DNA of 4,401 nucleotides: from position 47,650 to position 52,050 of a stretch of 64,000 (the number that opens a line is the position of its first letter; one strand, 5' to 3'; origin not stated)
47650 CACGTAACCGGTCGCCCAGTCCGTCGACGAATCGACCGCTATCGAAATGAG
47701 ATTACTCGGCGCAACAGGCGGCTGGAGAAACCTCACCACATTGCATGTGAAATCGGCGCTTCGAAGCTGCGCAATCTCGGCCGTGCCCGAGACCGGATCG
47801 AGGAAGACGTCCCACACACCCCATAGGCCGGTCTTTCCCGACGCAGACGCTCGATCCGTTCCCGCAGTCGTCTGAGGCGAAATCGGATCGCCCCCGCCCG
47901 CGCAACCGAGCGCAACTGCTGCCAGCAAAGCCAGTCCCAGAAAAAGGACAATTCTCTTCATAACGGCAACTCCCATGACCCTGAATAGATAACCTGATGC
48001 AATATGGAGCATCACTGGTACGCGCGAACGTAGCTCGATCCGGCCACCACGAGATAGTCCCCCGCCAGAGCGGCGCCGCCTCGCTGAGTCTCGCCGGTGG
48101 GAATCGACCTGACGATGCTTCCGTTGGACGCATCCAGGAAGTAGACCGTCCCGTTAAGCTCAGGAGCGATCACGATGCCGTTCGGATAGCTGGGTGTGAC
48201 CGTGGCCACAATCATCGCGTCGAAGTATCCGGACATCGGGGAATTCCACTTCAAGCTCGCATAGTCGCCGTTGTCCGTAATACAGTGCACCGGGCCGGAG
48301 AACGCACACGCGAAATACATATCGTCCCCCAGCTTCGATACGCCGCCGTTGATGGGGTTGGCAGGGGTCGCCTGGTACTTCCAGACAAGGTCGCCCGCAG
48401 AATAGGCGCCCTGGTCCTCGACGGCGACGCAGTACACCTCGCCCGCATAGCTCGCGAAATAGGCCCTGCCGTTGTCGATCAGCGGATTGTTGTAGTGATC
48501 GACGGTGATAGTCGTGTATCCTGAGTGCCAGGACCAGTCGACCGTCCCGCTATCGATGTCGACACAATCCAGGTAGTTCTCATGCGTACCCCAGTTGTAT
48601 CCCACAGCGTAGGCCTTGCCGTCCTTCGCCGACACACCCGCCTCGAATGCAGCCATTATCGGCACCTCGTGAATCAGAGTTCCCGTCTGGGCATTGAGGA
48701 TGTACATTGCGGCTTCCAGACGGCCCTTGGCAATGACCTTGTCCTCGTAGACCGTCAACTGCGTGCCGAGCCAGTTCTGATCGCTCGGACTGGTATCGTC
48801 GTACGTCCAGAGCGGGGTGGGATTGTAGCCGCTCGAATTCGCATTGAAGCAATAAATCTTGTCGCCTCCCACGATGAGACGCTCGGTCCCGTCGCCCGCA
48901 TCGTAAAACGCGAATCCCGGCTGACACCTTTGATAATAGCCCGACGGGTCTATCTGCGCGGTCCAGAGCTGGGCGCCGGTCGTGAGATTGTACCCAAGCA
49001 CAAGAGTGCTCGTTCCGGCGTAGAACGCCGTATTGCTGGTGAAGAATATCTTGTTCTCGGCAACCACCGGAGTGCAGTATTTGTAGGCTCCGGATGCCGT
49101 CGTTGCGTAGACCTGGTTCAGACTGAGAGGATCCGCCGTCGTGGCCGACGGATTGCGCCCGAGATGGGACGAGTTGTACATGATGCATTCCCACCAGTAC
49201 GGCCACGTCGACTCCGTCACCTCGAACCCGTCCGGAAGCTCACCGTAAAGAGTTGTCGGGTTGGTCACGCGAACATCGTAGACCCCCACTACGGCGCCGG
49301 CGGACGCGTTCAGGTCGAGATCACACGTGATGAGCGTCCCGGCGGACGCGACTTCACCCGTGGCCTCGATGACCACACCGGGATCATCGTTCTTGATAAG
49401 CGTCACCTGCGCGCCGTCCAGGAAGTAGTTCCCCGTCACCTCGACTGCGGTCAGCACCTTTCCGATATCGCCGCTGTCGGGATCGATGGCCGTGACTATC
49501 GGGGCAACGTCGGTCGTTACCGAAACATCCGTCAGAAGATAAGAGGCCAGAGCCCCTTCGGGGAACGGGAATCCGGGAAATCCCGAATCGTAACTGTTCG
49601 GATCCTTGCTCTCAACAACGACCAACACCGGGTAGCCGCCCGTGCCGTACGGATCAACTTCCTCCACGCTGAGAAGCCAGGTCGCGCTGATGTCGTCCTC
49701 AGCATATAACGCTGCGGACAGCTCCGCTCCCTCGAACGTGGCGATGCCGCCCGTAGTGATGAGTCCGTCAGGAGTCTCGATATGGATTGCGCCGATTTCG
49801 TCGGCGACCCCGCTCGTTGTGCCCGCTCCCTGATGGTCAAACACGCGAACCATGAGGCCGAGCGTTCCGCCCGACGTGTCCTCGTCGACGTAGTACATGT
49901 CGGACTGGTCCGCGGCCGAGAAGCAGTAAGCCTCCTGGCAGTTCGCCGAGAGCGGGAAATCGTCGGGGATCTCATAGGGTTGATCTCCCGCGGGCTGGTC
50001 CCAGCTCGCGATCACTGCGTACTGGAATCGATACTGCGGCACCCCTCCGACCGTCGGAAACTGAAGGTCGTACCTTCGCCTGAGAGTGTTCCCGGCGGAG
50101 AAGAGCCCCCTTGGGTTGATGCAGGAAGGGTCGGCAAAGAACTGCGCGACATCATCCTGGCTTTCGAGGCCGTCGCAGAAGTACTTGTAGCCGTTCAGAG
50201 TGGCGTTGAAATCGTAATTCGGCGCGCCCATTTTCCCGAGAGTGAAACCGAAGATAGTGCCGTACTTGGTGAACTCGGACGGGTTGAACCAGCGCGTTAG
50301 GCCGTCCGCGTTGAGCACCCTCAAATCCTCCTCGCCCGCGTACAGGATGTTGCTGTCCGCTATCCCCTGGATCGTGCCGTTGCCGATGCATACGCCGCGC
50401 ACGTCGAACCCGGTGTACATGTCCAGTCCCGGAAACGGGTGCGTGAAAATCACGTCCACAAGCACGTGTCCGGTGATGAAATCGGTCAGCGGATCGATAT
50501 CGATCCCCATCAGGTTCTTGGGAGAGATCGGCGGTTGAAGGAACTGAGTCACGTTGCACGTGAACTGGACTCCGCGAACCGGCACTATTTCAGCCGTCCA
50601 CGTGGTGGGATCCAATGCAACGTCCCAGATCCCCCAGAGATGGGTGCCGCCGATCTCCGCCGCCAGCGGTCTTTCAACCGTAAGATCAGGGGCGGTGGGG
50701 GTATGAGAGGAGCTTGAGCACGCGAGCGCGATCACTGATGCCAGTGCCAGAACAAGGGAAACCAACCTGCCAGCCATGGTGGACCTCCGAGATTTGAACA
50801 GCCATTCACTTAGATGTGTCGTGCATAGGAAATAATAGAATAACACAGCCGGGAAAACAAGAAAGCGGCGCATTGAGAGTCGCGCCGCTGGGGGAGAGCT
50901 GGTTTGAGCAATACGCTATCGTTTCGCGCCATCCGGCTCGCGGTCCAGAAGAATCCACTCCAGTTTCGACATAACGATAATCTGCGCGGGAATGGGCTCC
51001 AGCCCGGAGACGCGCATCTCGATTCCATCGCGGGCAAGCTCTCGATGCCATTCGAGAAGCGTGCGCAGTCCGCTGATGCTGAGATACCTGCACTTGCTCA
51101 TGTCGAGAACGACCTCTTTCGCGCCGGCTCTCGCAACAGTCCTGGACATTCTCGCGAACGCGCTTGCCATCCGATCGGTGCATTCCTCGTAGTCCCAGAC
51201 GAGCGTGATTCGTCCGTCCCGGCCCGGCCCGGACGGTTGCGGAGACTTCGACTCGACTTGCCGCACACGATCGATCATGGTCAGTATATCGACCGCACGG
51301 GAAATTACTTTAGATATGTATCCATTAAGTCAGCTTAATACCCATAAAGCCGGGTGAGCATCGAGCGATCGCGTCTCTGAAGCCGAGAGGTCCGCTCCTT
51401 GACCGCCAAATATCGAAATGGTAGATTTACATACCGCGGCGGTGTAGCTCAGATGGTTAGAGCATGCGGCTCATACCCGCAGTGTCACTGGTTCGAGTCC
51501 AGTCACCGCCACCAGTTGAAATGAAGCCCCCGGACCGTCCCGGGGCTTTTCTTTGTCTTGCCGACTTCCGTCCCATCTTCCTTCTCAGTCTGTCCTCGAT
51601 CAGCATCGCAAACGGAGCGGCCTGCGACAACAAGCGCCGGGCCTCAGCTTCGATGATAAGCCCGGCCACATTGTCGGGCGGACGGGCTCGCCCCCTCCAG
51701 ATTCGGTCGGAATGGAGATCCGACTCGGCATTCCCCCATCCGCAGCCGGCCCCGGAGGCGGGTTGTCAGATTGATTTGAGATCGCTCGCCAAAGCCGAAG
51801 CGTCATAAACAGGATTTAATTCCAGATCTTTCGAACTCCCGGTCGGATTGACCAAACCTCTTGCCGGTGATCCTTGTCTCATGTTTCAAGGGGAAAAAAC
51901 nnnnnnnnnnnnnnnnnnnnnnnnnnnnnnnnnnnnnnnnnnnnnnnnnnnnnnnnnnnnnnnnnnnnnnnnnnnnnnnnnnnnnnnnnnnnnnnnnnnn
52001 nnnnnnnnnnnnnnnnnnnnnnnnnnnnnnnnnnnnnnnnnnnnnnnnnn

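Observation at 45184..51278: A STAS protein heads an operon of two overlapping giant lipoprotein paralogs (E then D), with a tRNA and a subtilase downstream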

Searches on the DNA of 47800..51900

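Call 91: search_rna_families(source=window, start=47800, end=51900, threshold=evalue, max_evalue=1)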
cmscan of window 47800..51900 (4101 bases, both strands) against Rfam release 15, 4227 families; matches with E-value up to 1: 2.
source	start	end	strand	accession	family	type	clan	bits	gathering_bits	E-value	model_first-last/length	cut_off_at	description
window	51438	51511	+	RF00005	tRNA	Gene; tRNA;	CL00001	69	29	3.8e-14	1-71/71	no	tRNA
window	51438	51512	-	RF04354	Plastid-ycf2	Cis-reg;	-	24.3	65.7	0.081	1-75/75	no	Plastid-ycf2 5UTR RNA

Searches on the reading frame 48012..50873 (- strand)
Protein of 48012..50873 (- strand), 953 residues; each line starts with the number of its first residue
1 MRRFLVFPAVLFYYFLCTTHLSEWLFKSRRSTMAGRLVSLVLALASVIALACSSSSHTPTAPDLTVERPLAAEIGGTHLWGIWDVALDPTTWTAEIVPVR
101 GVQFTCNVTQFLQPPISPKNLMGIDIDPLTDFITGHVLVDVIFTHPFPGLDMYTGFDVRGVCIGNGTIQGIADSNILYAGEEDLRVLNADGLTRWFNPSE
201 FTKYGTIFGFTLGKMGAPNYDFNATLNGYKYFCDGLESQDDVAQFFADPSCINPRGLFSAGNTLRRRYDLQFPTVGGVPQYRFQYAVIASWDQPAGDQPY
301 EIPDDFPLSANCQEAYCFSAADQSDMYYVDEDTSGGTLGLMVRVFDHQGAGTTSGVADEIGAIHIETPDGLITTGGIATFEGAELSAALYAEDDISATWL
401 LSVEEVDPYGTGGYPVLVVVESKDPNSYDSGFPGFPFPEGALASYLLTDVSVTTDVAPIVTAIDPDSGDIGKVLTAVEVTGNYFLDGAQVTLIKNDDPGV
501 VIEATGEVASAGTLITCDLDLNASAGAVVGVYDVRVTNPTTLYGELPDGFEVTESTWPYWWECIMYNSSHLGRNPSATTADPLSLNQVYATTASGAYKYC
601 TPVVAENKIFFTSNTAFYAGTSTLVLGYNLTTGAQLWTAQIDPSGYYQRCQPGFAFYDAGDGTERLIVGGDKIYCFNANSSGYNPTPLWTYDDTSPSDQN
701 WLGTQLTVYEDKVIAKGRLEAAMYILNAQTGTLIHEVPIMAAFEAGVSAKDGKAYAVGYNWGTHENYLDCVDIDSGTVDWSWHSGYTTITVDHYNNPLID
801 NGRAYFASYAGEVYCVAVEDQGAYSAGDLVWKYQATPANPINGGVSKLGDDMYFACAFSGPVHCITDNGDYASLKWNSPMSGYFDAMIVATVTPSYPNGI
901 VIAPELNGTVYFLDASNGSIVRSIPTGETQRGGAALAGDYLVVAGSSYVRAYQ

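Call 8: search_protein_families(library=pfam, proteins=[window:48012-50873:-], max_evalue=0.01)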
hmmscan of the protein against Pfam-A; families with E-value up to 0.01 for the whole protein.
window:48012-50873:- (953 aa): 2 families
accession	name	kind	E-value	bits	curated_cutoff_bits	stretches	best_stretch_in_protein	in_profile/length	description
PF13570.13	Beta-prop_ACSF4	-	2.6e-12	47.2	133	1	717-870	67-205/329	Beta-alanine-activating enzyme, beta-propeller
PF13360.13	PQQ_2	-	1.2e-10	41.9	27.6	2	621-819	41-225/233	Outer membrane protein assembly factor BamB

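Call 15: search_protein_families(library=ncbifam, proteins=[window:48012-50777:-], max_evalue=0.01)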
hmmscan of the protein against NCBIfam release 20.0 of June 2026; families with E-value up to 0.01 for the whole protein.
window:48012-50777:- (921 aa): 2 families
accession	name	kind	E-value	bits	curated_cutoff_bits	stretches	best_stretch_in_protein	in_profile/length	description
TIGR03300.1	assembly_YfgL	equivalog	5.5e-07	28.6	285.2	0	844-914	44-113/377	outer membrane protein assembly factor BamB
NF058597.1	CoaZ_rpt_PGGG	domain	0.00053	20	30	1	425-508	2-75/88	choice-of-anchor Z repeating domain-containing protein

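Call 71: search_protein_families(library=pfam, alignment_id=A6, max_evalue=0.001)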
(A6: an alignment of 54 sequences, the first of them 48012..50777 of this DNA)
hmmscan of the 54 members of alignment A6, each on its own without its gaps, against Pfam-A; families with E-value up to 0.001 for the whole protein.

A. member 1, window:48012-50777:- (921 aa): 2 families
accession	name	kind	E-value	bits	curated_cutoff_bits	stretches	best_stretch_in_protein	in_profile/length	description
PF13570.13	Beta-prop_ACSF4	-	2.2e-12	47.5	133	1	685-838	67-205/329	Beta-alanine-activating enzyme, beta-propeller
PF13360.13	PQQ_2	-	6.4e-11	42.8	27.6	2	588-787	40-225/233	Outer membrane protein assembly factor BamB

B. families by the number of members that match (of 54 scanned): 16 families
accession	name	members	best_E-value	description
PF18911.6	PKD_4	13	8e-28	PKD domain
PF13360.13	PQQ_2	11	4.1e-30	Outer membrane protein assembly factor BamB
PF13570.13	Beta-prop_ACSF4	11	6e-21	Beta-alanine-activating enzyme, beta-propeller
PF00801.26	PKD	10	2.1e-20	PKD domain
PF08309.17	LVIVD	6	2.6e-55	LVIVD repeat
PF22352.2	K319L-like_PKD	6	1.2e-14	K319L-like, PKD domain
PF01011.28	PQQ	4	6.8e-12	Glucose/ethanol/alcohol dehydrogenase, beta-propeller domain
PF13229.12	Beta_helix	2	2.1e-11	Right handed beta helix region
PF06739.17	SBBP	2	1.6e-06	Beta-propeller repeat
PF07495.19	Y_Y_Y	1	6.5e-05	Y_Y_Y domain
PF00630.25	Filamin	1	0.00012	Filamin/ABP280 repeat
PF21959.2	DUF6923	1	0.00019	Repeat of unknown function (DUF6923)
PF00028.23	Cadherin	1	0.00023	Cadherin domain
PF13088.12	BNR_2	1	0.00033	BNR repeat-like domain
PF24137.2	DA_N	1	0.00043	Diels-Alderase N-terminal domain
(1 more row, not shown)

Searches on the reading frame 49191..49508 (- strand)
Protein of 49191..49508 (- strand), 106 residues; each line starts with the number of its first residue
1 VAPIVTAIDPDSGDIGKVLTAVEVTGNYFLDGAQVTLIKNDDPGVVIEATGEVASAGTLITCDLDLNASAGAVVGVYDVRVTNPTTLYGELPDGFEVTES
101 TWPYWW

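Call 88: search_protein_families(library=pfam, proteins=[window:49191-49508:-], max_evalue=1)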
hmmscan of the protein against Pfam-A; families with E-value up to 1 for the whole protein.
seq(106 aa): 1 family
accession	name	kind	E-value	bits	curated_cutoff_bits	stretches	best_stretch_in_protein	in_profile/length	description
PF01833.30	TIG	-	0.0098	16.3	20.9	1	3-68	1-60/84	IPT/TIG domain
